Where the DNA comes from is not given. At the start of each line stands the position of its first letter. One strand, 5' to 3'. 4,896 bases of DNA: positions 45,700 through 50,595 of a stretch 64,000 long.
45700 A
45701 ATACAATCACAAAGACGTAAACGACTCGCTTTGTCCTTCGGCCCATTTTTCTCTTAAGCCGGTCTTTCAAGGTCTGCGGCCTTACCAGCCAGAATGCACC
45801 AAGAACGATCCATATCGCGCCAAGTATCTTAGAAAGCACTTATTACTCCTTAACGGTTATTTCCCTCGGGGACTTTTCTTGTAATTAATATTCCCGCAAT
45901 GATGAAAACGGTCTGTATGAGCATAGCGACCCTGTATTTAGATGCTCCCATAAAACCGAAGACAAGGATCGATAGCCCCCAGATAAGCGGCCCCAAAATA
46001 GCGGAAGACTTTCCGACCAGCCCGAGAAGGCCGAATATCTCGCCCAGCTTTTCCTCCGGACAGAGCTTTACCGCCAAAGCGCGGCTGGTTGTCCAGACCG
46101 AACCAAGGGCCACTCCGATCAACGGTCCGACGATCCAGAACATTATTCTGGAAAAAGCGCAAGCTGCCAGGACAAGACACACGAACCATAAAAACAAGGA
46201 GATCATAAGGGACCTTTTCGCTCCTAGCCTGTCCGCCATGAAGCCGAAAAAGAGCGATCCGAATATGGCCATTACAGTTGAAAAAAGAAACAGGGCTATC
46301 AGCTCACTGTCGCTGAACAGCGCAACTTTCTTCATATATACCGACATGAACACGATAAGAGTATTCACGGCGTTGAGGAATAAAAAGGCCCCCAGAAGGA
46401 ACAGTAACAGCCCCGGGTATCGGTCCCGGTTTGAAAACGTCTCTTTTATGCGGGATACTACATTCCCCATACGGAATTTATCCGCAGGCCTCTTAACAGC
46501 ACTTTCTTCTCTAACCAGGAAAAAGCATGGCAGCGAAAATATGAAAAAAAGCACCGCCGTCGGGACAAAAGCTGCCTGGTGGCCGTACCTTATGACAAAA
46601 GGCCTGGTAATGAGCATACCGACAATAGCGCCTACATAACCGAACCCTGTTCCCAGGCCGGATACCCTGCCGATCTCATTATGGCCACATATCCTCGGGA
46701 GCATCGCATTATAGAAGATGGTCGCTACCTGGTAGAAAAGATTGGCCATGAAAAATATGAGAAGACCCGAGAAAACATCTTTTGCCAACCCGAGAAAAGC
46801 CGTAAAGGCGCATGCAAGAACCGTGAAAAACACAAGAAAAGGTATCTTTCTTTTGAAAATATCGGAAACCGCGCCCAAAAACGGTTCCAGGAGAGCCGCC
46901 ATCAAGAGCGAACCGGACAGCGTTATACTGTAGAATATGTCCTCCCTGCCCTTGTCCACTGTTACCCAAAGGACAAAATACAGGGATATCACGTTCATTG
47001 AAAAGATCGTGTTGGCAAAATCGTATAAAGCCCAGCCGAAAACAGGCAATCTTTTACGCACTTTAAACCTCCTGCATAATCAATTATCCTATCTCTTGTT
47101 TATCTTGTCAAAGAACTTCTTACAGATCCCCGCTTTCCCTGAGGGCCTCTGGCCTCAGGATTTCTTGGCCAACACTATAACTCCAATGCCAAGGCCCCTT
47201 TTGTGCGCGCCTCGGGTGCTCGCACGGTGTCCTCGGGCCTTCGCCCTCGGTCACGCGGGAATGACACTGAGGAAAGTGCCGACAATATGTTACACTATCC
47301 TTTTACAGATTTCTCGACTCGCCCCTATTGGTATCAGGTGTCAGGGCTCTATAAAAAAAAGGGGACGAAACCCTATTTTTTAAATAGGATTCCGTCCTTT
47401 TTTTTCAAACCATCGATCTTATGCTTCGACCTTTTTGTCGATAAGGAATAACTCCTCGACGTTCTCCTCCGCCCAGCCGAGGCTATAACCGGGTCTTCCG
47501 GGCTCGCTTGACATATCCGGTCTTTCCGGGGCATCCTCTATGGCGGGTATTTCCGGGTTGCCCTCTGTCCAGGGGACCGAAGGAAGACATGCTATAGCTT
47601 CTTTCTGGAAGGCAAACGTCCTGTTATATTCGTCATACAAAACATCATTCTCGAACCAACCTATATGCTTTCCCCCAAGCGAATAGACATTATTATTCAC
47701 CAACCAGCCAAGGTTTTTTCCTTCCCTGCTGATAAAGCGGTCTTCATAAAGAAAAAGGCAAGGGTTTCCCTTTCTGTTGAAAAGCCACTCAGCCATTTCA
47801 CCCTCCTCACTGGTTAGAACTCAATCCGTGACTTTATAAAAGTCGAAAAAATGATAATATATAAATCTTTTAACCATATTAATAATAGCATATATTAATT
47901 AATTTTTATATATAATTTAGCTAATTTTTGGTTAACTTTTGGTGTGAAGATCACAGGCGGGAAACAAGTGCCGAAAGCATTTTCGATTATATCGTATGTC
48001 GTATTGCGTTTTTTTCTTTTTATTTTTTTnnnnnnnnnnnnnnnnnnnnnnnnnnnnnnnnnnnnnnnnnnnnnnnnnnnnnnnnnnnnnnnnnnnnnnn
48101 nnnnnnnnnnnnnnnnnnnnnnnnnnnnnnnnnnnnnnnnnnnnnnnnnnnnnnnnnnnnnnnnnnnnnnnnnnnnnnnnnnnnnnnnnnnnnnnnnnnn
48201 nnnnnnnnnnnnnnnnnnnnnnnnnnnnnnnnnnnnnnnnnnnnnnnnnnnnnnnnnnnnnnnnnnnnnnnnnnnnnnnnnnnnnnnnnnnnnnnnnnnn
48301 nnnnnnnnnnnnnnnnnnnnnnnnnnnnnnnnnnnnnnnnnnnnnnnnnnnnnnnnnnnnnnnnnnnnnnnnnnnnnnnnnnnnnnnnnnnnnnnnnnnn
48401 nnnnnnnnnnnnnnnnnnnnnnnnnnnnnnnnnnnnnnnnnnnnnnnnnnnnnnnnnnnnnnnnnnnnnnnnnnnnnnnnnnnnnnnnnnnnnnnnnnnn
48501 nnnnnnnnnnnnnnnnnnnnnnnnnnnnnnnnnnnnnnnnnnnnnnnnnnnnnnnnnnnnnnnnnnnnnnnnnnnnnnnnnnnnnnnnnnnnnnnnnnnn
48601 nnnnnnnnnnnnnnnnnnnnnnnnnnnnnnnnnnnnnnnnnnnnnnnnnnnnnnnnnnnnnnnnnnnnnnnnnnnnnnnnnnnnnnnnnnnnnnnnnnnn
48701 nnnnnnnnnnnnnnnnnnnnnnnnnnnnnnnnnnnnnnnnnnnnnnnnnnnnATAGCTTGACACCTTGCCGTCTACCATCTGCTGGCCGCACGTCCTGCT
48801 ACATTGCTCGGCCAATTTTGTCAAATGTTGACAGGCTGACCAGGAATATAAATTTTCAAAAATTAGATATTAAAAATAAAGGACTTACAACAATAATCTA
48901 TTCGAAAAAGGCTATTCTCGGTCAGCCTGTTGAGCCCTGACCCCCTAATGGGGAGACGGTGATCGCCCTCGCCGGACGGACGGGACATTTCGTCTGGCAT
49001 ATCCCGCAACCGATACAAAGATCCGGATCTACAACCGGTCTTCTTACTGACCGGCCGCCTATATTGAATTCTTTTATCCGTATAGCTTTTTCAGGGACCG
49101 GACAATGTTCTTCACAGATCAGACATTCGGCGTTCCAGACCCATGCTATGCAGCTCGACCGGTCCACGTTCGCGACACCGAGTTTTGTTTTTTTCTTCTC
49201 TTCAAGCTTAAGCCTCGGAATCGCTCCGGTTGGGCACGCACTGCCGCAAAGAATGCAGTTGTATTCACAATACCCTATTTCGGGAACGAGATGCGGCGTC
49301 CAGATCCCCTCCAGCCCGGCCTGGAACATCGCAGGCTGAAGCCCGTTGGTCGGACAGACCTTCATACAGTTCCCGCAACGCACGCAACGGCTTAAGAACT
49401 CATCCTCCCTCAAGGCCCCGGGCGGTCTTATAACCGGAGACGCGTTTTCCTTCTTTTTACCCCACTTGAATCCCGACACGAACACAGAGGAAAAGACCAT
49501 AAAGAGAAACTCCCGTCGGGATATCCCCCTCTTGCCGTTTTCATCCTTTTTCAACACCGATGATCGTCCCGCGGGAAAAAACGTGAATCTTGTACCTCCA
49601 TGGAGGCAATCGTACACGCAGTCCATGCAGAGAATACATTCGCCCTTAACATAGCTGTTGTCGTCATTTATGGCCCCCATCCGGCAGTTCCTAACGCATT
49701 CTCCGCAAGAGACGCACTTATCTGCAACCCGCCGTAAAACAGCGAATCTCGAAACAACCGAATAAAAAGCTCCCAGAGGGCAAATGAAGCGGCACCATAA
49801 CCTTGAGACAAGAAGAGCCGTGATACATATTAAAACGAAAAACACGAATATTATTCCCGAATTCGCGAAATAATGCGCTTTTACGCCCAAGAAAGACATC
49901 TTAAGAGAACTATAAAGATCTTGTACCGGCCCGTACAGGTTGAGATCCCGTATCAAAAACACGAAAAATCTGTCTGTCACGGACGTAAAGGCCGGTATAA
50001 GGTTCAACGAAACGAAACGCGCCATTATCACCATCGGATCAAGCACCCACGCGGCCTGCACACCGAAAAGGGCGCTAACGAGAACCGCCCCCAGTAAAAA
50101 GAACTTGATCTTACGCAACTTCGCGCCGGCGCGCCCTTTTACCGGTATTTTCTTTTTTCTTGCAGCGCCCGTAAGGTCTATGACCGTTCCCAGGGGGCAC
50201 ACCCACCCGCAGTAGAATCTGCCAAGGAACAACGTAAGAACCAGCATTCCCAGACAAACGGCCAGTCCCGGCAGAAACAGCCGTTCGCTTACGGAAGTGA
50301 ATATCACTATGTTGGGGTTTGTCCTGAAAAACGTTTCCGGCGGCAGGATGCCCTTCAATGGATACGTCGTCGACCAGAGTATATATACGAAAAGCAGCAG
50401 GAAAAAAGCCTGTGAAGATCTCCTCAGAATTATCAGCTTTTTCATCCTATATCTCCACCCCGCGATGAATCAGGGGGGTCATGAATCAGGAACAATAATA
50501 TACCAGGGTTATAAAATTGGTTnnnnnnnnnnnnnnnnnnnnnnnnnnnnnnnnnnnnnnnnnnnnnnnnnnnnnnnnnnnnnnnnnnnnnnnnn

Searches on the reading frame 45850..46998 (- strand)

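Call 19: search_protein_families(library=pfam, proteins=[window:45850-46998:-], max_evalue=0.01)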
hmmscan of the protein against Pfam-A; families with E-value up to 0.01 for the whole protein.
window:45850-46998:- (382 aa): 6 families
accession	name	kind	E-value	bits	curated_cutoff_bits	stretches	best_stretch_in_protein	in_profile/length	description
PF07690.21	MFS_1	-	1.6e-31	110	33.4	2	13-245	24-253/347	Major Facilitator Superfamily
PF11700.14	ATG22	-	3.5e-28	99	24.1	1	25-372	75-468/482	Vacuole effluxer Atg22 like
PF12832.13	MFS_1_like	-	5.2e-10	39.4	25.2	1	33-331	46-350/373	MFS_1 like family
PF13347.12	MFS_2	-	4.8e-08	32.4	27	1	2-354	14-392/427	MFS/sugar transport protein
PF00083.30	Sugar_tr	-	1.1e-06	28.3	22.3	1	226-378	43-193/452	Sugar (and other) transporter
PF06963.18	FPN1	-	0.0022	17.1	24.6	1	204-282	266-342/430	Ferroportin1 (FPN1)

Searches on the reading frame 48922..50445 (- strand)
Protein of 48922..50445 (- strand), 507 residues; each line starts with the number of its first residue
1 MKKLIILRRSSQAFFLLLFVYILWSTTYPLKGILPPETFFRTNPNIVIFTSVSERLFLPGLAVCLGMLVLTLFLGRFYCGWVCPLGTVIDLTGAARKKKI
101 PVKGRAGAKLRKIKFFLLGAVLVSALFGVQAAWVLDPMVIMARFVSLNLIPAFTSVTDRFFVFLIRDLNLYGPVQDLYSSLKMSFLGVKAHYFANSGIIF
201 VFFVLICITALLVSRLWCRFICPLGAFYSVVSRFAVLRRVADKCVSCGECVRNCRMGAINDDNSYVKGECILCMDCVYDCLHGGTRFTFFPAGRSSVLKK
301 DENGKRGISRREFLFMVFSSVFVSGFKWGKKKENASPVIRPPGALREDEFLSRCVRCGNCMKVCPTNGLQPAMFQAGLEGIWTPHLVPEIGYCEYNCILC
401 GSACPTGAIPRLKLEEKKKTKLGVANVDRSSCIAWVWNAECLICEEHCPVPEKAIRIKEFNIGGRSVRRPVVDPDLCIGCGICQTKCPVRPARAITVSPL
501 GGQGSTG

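Call 63: search_protein_families(library=pfam, proteins=[window:48922-50445:-], max_evalue=0.01)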
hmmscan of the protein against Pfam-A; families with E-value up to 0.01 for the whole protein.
window:48922-50445:- (507 aa): 12 families
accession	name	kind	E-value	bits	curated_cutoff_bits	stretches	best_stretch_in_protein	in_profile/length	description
PF12838.12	Fer4_7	-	1.3e-18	67.6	27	3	440-489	4-50/52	4Fe-4S dicluster domain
PF12801.12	Fer4_5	-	5.2e-16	58.8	22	2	58-102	3-47/48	4Fe-4S binding domain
PF12837.12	Fer4_6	-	2.2e-15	56.2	25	3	470-489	2-21/24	4Fe-4S binding domain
PF13187.11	Fer4_9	-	1.2e-14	54.4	27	5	440-489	4-49/52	4Fe-4S dicluster domain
PF00037.32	Fer4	-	1.3e-14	53.7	21.1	3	470-489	1-20/24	4Fe-4S binding domain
PF13237.11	Fer4_10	-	1.4e-13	50.9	25.5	2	470-489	2-21/53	4Fe-4S dicluster domain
PF12797.12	Fer4_2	-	6.9e-07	29.3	24.5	2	469-489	2-22/22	4Fe-4S binding domain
PF13484.11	Fer4_16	-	8.6e-07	30.1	30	1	353-372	1-20/66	4Fe-4S double cluster binding domain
PF14697.11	Fer4_21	-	1.6e-06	28.6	35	0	425-490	1-54/59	4Fe-4S dicluster domain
PF25160.1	LdpA_Fe-S-bd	-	2.3e-06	27.7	27.6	0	341-369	14-43/49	LdpA Fe-S cluster-binding domain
PF13183.11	Fer4_8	-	7.7e-06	26.8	27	0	269-367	4-67/68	4Fe-4S dicluster domain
PF12800.12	Fer4_4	-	5.5e-05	23.6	24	1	474-489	1-16/17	4Fe-4S binding domain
